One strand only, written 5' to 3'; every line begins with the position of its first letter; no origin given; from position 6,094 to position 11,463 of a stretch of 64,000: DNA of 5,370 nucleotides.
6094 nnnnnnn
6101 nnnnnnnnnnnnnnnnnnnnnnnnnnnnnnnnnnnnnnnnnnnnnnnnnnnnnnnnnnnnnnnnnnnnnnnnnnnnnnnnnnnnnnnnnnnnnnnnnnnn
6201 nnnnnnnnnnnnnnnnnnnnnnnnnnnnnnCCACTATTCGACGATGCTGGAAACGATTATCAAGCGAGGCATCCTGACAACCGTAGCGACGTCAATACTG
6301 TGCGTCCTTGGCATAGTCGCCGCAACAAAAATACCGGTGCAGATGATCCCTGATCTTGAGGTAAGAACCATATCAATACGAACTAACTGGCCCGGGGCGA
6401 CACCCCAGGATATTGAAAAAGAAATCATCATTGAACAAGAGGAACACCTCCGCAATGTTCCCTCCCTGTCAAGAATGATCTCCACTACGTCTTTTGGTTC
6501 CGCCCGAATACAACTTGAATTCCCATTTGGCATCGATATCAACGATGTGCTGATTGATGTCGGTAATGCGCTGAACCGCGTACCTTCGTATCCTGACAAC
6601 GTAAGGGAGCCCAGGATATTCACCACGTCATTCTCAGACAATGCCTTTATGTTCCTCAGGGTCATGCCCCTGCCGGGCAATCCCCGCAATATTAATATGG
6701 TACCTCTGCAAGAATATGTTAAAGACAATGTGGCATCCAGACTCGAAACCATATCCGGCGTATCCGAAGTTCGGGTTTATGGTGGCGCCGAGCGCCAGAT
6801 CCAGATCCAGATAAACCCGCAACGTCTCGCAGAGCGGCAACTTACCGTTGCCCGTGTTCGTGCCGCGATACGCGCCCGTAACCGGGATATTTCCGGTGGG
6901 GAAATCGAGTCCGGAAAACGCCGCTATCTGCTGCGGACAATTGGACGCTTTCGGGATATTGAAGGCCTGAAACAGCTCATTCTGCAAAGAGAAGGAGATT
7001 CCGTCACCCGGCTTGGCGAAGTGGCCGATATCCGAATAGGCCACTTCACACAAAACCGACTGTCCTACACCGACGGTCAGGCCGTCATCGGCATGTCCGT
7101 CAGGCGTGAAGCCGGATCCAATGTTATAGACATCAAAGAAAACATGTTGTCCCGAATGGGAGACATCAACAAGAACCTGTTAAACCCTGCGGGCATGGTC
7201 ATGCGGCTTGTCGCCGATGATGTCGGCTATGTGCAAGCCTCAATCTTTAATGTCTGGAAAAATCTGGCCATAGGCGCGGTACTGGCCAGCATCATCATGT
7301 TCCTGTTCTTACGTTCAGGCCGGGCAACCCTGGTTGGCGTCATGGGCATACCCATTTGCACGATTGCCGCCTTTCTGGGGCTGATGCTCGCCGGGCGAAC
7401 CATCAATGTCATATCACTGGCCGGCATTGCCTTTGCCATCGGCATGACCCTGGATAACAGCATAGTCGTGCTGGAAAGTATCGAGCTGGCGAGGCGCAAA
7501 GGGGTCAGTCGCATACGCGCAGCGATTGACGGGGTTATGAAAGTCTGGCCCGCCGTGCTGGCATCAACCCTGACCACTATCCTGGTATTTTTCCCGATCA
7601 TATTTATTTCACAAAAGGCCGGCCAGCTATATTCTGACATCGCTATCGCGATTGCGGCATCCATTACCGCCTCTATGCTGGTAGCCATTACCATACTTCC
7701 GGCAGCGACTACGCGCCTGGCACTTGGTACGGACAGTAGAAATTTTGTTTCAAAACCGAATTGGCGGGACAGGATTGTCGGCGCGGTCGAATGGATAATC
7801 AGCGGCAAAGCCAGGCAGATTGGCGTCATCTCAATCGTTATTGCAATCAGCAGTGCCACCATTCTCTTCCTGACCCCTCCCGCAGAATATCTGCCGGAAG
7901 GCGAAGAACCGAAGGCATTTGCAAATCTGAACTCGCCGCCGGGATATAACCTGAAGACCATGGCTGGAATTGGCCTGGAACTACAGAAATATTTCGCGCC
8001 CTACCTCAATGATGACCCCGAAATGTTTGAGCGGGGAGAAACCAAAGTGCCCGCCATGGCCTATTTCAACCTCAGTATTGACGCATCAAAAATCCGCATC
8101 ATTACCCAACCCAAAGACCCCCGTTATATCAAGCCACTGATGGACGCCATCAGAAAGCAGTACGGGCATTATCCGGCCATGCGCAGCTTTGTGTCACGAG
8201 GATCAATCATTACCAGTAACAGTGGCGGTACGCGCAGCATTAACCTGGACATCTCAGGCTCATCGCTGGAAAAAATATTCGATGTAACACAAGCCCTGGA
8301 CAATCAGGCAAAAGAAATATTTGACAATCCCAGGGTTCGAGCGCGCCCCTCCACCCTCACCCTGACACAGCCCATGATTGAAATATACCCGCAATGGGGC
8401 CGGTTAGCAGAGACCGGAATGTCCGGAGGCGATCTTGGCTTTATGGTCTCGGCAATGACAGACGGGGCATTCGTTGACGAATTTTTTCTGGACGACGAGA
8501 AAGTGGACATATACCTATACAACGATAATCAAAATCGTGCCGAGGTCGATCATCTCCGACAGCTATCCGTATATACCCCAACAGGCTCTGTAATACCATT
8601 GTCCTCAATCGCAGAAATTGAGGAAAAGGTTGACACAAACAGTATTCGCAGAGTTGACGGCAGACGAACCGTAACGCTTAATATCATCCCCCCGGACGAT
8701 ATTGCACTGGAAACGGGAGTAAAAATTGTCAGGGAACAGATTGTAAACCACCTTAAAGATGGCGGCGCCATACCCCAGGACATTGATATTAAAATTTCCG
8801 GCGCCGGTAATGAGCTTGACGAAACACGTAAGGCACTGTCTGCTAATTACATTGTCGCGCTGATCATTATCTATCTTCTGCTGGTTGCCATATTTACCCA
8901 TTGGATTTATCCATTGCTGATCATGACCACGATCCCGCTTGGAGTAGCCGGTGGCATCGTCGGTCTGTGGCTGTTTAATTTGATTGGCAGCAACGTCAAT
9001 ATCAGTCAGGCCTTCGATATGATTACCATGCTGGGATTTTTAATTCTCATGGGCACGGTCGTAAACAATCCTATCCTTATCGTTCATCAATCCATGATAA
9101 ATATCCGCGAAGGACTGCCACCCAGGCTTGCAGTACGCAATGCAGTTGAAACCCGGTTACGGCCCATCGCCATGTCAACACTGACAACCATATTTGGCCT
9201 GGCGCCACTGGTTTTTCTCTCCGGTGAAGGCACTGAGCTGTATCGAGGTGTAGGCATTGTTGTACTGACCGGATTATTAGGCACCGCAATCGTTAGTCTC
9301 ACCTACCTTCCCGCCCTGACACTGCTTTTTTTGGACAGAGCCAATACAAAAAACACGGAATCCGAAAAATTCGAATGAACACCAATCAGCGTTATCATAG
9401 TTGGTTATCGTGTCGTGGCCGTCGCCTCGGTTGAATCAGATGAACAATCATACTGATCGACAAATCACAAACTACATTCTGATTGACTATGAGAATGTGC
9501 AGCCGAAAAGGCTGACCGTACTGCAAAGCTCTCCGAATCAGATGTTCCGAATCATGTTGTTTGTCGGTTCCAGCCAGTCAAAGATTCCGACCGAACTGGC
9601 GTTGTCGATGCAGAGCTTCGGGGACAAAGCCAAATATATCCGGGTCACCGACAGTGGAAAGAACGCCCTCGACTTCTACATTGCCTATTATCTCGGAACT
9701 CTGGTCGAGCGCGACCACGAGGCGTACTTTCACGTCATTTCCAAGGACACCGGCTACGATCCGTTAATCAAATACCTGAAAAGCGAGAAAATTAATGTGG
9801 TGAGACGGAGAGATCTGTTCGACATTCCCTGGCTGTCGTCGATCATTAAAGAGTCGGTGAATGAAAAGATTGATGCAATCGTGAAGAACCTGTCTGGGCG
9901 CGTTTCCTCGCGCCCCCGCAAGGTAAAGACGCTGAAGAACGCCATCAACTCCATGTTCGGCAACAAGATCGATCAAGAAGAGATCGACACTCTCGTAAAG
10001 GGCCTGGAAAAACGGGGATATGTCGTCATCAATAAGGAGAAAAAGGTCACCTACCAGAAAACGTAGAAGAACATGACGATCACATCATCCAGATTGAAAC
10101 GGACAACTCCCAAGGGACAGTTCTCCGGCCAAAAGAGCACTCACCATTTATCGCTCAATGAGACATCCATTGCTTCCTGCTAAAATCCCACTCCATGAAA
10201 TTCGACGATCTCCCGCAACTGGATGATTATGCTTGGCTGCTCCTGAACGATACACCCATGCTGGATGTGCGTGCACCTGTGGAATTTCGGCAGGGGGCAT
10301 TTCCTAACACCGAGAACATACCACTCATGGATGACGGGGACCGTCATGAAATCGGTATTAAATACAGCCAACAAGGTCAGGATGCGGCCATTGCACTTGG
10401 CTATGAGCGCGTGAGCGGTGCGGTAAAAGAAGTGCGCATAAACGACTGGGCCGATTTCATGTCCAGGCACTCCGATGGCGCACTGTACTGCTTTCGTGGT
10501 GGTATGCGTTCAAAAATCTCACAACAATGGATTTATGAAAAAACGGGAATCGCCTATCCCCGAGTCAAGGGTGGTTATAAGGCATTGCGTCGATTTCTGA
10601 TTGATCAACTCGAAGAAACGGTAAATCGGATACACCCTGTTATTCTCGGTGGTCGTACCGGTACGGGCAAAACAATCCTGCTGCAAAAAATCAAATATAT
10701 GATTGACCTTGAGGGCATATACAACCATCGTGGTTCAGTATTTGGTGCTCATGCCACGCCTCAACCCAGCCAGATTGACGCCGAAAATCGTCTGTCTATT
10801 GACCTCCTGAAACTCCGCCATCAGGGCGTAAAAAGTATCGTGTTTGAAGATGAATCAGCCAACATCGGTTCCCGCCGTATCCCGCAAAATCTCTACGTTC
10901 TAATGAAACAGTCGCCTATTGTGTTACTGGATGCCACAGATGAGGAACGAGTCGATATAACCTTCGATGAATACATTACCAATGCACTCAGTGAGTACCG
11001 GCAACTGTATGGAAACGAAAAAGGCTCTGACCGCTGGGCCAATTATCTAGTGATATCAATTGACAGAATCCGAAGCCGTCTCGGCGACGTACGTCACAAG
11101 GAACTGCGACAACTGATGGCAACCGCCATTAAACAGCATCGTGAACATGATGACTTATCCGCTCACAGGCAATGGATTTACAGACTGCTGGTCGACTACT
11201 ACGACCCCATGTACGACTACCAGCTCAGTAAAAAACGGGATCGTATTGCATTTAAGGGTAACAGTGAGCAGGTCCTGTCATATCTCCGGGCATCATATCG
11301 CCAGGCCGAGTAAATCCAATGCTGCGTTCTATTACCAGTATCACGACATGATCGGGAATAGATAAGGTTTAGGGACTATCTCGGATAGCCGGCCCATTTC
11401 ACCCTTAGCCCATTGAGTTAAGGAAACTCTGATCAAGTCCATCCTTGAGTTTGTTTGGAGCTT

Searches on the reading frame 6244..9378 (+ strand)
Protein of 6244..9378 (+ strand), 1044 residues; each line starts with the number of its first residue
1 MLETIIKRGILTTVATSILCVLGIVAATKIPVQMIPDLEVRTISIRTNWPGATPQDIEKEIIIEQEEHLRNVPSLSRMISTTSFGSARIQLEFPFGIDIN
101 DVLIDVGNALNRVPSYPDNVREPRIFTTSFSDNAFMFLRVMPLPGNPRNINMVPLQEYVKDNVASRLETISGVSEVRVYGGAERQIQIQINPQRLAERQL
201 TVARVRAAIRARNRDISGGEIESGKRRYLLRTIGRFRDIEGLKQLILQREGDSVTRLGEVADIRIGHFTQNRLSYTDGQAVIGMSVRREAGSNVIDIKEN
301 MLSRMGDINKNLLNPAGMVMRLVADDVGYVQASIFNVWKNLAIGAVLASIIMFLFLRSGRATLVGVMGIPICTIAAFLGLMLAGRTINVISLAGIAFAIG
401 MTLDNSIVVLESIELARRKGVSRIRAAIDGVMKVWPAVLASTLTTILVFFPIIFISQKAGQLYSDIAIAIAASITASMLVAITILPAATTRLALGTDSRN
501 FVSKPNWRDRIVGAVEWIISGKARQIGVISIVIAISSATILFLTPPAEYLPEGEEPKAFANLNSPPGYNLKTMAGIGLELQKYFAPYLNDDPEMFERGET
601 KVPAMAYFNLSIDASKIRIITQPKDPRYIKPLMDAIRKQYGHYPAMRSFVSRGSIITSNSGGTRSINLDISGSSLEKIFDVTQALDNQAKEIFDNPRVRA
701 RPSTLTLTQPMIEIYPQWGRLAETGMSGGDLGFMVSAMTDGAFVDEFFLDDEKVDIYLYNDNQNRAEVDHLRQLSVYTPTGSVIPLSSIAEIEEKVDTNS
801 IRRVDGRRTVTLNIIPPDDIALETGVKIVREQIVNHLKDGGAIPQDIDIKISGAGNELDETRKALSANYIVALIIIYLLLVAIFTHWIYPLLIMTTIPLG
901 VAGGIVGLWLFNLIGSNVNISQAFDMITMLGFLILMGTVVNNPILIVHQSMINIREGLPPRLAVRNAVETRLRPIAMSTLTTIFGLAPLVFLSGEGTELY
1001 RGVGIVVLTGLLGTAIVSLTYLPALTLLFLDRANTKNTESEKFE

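Call 61: search_protein_families(library=pfam, max_evalue=0.001, proteins=[window:6244-9378:+])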
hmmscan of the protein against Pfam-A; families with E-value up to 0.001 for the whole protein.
window:6244-9378:+ (1044 aa): 2 families
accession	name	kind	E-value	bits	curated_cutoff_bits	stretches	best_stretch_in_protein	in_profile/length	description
PF00873.25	ACR_tran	-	8.6e-186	620.1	28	1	1-1028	1-1019/1021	AcrB/AcrD/AcrF family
PF03176.21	MMPL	-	2.1e-12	47.1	20.5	2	843-1030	119-303/333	MMPL family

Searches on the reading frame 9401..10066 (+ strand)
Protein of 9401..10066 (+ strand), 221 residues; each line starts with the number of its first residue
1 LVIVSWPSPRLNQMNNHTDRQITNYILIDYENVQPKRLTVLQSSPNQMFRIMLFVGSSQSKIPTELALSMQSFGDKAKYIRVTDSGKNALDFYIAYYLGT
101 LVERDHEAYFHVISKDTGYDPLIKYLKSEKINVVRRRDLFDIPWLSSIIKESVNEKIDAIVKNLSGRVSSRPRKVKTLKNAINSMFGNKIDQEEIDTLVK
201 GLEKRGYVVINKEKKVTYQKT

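Call 32: search_protein_families(library=pfam, max_evalue=1, proteins=[window:9401-10066:+])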
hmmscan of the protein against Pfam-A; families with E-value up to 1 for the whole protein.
window:9401-10066:+ (221 aa): 4 families
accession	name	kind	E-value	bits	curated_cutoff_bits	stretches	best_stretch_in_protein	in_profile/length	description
PF18475.7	PIN7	-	1.6e-30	106.2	34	1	27-128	1-101/103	PIN domain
PF01936.24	NYN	-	0.0028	18.6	24.2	1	56-133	42-120/145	NYN domain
PF21100.3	MCM_C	-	0.0082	16.4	27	1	172-220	18-63/64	MCM protein C-terminal winged helix-turn-helix domain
PF16043.11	DUF4795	-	0.05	13.4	34.8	1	153-210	89-146/208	Domain of unknown function (DUF4795)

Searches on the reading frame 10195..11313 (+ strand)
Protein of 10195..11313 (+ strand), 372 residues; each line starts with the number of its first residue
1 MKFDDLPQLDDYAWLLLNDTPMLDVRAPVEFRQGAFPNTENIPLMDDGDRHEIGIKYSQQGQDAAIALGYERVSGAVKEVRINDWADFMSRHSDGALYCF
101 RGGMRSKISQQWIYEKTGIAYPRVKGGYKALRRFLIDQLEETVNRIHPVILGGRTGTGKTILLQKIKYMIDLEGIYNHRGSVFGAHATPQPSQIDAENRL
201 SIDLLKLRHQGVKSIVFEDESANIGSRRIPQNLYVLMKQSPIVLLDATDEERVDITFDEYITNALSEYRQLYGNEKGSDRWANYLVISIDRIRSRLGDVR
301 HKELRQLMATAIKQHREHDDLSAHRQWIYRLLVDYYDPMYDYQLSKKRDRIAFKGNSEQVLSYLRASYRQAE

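Call 32: search_protein_families(library=pfam, max_evalue=1, proteins=[window:10195-11313:+])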
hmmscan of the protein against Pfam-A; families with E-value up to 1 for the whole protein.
window:10195-11313:+ (372 aa): 7 families
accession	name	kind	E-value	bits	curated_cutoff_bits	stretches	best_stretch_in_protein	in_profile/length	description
PF05729.18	NACHT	-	0.0073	16.6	26.7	1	148-177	2-31/167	NACHT domain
PF00581.25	Rhodanese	-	0.028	15.3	22.2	1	13-55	5-37/102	Rhodanese-like domain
PF12775.13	AAA_7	-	0.032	14.2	25.8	1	140-171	27-58/181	P-loop containing dynein motor region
PF13191.12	AAA_16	-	0.035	15.1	32.6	1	132-173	5-51/167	AAA ATPase domain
PF00437.27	T2SSE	-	0.13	11.3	24.9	1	138-171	133-167/370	Type II/IV secretion system protein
PF25199.1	nSTAND_NTPase5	-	0.17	12.2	34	1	143-170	38-65/145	Novel STAND NTPase 5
PF01935.23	DUF87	-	0.61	10.6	23.2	0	154-284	31-146/220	Helicase HerA, central domain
